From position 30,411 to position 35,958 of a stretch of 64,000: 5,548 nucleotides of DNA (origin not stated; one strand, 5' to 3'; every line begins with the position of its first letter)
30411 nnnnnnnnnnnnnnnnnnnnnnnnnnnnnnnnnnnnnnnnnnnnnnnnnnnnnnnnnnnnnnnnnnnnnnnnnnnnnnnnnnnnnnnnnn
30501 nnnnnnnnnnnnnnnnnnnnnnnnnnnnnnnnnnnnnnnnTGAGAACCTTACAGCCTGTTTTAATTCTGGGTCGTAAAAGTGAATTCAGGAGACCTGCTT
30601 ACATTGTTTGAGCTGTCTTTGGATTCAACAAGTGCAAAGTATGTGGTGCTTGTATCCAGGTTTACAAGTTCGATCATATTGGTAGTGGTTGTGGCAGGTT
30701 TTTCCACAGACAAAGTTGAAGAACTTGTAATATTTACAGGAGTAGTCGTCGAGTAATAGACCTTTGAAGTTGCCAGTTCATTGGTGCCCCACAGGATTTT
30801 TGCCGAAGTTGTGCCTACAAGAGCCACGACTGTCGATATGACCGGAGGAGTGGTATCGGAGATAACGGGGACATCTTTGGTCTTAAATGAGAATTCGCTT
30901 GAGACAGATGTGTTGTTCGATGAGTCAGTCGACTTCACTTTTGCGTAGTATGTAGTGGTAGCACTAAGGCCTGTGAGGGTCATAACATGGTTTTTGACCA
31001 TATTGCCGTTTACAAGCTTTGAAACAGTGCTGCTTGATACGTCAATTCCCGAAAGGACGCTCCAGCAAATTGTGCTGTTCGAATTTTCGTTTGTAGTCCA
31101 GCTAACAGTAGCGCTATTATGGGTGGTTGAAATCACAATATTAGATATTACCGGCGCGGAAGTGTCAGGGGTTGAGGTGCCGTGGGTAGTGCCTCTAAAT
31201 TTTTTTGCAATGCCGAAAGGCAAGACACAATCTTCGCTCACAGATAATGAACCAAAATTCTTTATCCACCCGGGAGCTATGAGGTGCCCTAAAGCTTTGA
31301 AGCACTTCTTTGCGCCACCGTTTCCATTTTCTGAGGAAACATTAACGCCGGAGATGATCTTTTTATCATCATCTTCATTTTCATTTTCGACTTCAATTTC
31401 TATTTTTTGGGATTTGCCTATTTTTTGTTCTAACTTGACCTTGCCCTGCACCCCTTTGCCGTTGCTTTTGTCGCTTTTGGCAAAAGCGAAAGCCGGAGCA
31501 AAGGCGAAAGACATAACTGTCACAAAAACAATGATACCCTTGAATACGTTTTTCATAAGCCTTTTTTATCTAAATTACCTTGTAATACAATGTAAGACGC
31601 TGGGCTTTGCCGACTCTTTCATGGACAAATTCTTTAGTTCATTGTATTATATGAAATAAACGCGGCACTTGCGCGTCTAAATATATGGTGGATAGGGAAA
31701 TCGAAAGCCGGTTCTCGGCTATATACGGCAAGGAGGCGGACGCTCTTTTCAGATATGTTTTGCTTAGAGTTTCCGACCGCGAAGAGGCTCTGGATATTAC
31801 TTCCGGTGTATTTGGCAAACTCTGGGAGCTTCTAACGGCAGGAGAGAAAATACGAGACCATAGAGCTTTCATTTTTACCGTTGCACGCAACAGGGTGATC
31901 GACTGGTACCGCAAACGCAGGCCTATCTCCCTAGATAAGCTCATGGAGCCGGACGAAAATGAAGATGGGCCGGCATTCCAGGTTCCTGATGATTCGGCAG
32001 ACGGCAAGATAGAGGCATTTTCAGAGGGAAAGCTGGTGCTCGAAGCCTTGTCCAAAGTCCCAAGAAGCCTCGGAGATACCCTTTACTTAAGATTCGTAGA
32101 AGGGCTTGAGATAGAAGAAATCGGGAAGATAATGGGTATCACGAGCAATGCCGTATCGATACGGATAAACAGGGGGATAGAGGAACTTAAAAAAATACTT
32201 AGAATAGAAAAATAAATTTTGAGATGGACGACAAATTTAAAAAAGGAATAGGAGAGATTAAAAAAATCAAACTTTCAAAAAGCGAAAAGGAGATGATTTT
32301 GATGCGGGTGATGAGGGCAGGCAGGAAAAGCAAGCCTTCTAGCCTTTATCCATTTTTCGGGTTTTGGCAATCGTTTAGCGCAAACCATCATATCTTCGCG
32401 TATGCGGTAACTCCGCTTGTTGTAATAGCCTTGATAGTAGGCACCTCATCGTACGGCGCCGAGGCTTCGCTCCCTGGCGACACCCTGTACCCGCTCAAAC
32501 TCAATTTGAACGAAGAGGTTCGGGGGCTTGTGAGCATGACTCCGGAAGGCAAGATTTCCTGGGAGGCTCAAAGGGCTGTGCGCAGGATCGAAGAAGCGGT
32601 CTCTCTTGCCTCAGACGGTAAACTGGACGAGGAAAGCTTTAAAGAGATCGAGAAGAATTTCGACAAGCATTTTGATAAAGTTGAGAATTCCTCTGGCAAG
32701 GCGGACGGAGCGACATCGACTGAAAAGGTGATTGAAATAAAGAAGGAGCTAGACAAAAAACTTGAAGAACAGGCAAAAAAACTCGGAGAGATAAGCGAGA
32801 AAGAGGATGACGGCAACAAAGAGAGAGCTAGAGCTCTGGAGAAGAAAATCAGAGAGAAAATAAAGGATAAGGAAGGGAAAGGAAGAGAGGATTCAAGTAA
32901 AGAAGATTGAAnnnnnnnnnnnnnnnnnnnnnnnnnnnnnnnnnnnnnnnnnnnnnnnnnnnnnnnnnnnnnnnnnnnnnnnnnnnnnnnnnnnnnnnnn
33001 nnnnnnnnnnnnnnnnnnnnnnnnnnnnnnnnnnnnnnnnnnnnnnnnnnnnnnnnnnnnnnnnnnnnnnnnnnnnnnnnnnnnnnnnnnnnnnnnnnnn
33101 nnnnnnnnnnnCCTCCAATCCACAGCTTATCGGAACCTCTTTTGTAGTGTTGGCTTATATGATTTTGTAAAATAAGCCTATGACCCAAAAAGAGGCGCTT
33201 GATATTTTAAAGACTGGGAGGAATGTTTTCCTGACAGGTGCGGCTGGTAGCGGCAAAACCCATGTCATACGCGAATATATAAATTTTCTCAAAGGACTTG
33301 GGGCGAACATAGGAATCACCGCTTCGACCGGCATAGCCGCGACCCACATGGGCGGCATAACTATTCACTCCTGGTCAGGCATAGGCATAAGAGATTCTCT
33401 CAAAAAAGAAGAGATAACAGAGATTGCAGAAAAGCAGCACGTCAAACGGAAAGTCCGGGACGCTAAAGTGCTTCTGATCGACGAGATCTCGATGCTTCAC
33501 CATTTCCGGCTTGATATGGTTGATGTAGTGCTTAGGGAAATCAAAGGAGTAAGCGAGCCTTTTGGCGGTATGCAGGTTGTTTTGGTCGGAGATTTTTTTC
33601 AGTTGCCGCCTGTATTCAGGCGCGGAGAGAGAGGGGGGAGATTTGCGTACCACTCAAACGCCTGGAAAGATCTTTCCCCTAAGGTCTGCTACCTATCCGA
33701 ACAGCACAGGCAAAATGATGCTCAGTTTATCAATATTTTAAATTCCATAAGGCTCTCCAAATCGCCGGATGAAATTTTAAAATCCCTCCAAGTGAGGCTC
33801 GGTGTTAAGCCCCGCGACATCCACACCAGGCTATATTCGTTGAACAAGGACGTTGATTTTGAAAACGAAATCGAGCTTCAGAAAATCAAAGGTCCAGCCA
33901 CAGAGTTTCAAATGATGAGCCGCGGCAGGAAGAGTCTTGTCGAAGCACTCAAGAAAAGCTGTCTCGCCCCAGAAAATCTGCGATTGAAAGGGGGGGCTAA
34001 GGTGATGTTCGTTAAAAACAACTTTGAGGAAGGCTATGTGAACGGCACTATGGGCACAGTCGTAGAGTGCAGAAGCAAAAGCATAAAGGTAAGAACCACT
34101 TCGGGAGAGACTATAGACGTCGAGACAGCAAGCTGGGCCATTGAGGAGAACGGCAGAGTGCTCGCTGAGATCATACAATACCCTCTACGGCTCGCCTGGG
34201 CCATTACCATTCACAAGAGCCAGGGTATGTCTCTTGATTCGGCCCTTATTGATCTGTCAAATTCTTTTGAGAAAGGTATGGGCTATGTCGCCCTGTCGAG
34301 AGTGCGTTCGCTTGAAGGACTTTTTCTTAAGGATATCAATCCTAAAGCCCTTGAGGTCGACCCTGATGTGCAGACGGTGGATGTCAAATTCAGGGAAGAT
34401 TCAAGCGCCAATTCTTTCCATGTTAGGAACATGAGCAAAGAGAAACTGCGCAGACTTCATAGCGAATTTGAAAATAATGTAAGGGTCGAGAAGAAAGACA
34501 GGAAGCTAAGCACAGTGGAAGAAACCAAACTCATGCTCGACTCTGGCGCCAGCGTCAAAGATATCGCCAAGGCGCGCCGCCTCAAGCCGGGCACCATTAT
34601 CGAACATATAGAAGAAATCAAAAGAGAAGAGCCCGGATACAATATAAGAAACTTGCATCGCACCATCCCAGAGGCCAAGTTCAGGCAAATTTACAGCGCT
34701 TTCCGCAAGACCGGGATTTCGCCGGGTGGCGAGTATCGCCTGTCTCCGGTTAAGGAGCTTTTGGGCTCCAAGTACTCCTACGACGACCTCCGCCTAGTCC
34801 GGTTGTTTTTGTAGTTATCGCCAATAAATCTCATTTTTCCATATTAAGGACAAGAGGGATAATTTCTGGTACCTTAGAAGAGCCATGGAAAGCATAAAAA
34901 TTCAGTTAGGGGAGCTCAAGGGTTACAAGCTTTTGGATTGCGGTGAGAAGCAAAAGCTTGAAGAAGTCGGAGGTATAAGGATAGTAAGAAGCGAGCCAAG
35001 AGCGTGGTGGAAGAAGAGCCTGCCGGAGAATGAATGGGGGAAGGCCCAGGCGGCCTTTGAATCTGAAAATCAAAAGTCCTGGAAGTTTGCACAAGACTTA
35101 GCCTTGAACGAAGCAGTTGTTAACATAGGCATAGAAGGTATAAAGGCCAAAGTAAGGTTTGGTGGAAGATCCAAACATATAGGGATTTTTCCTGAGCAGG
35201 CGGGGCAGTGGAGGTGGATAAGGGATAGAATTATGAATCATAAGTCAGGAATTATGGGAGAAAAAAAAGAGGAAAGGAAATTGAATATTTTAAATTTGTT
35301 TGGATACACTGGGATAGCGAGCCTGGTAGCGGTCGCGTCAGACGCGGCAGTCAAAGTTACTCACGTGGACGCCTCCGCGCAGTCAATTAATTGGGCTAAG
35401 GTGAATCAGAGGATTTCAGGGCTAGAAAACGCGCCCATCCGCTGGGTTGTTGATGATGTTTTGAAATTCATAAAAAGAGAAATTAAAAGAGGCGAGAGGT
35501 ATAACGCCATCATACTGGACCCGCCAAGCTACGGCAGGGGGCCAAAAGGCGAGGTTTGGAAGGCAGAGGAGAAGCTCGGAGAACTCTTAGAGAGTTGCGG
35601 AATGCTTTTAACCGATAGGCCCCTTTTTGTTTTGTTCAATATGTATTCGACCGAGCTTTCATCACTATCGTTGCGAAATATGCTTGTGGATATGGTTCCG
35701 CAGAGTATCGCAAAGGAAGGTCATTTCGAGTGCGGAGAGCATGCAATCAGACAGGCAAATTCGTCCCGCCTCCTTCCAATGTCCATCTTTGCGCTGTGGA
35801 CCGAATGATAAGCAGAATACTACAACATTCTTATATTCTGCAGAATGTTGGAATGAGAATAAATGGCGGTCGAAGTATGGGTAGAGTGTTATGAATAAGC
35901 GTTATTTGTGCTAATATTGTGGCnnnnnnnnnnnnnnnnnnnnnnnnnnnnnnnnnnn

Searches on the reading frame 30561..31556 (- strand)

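Call 31: search_protein_families(library=pfam, proteins=[window:30561-31556:-], max_evalue=0.00001)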
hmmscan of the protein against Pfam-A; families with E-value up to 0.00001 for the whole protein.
window:30561-31556:- (331 aa): 1 family
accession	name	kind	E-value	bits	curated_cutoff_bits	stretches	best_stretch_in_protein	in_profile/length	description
PF16656.11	Pur_ac_phosph_N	-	2.3e-11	44.5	30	1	142-226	8-93/93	Purple acid Phosphatase, N-terminal domain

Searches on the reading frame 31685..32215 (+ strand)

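Call 31: search_protein_families(library=pfam, proteins=[window:31685-32215:+], max_evalue=0.00001)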
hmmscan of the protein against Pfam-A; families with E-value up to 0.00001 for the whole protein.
window:31685-32215:+ (176 aa): 3 families
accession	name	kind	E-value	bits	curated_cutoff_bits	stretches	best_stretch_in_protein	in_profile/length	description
PF04545.22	Sigma70_r4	-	3.3e-08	33.4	24.1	1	132-170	12-50/50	Sigma-70, region 4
PF08281.18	Sigma70_r4_2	-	6.7e-08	32.5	25.7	1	118-168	4-54/54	Sigma-70, region 4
PF04542.20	Sigma70_r2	-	3e-07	30.6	24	1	15-79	3-69/71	Sigma-70 region 2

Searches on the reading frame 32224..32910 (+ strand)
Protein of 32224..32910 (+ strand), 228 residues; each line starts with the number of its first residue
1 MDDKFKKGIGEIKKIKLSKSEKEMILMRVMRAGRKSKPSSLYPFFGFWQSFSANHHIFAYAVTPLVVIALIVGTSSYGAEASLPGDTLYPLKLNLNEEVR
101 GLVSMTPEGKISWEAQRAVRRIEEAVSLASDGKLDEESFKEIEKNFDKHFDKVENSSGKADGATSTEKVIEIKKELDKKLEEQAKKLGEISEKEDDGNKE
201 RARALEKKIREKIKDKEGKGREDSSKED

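Call 31: search_protein_families(library=pfam, proteins=[window:32224-32910:+], max_evalue=0.00001)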
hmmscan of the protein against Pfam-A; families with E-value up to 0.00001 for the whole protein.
window:32224-32910:+ (228 aa): 1 family
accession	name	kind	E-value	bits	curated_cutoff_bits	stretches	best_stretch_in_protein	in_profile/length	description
PF18915.5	DUF5667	-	5.7e-08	33.5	27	1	82-182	2-98/99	Domain of unknown function (DUF5667)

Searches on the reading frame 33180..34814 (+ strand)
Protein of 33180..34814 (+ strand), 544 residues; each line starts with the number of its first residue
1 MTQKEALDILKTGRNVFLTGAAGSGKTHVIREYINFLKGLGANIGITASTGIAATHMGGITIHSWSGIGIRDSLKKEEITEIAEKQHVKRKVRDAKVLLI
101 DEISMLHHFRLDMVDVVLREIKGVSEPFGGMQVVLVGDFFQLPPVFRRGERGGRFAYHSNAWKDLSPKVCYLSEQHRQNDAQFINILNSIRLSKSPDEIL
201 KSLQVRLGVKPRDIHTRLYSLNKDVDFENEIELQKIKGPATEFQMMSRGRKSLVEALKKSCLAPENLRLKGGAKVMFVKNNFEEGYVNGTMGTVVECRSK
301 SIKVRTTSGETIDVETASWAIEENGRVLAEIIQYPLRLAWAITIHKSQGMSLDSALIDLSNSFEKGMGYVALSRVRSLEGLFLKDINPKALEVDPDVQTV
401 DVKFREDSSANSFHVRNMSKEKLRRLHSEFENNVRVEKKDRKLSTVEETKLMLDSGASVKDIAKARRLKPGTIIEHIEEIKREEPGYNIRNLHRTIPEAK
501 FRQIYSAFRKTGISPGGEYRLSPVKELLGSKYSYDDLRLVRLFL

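Call 31: search_protein_families(library=pfam, proteins=[window:33180-34814:+], max_evalue=0.00001)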
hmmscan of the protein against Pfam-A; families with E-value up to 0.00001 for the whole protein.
window:33180-34814:+ (544 aa): 8 families
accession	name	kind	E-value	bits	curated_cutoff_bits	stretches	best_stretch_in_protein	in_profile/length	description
PF05970.20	PIF1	-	8.6e-39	133.9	25.9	1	11-192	20-214/223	PIF1-like helicase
PF14493.12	HTH_40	-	9.7e-19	67.9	27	1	445-541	1-89/89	Helix-turn-helix domain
PF13245.12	AAA_19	-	2.7e-16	60.4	25.1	1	3-147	1-134/134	AAA domain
PF13604.12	AAA_30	-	5.4e-14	52.8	27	1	3-196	6-174/191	AAA domain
PF21530.3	Pif1_2B_dom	-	7.8e-09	35.6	23.9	1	253-296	2-46/47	DNA helicase Pif1, 2B domain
PF02689.20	Herpes_Helicase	-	2.6e-07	29.5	27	0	327-391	718-783/808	Helicase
PF01443.25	Viral_helicase1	-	3.8e-07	30.6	21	0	18-108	3-73/228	Viral superfamily 1 RNA helicase core domain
PF13401.12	AAA_22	-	1.8e-06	28.7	27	1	12-137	4-122/130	AAA domain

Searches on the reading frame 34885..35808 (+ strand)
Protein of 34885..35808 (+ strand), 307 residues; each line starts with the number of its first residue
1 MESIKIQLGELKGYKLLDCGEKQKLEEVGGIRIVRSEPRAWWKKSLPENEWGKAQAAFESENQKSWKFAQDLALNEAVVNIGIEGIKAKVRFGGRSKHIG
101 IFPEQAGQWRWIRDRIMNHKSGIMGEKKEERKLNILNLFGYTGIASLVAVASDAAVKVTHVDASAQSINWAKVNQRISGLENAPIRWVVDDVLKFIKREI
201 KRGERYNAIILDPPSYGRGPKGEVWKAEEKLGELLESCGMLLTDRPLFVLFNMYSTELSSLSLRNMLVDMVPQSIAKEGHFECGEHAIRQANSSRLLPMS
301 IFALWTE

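Call 31: search_protein_families(library=pfam, proteins=[window:34885-35808:+], max_evalue=0.00001)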
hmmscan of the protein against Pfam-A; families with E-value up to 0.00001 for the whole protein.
window:34885-35808:+ (307 aa): 1 family
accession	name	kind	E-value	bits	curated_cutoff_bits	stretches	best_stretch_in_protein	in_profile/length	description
PF10672.15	Methyltrans_SAM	-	2.5e-10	40.5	27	1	128-220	120-210/286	S-adenosylmethionine-dependent methyltransferase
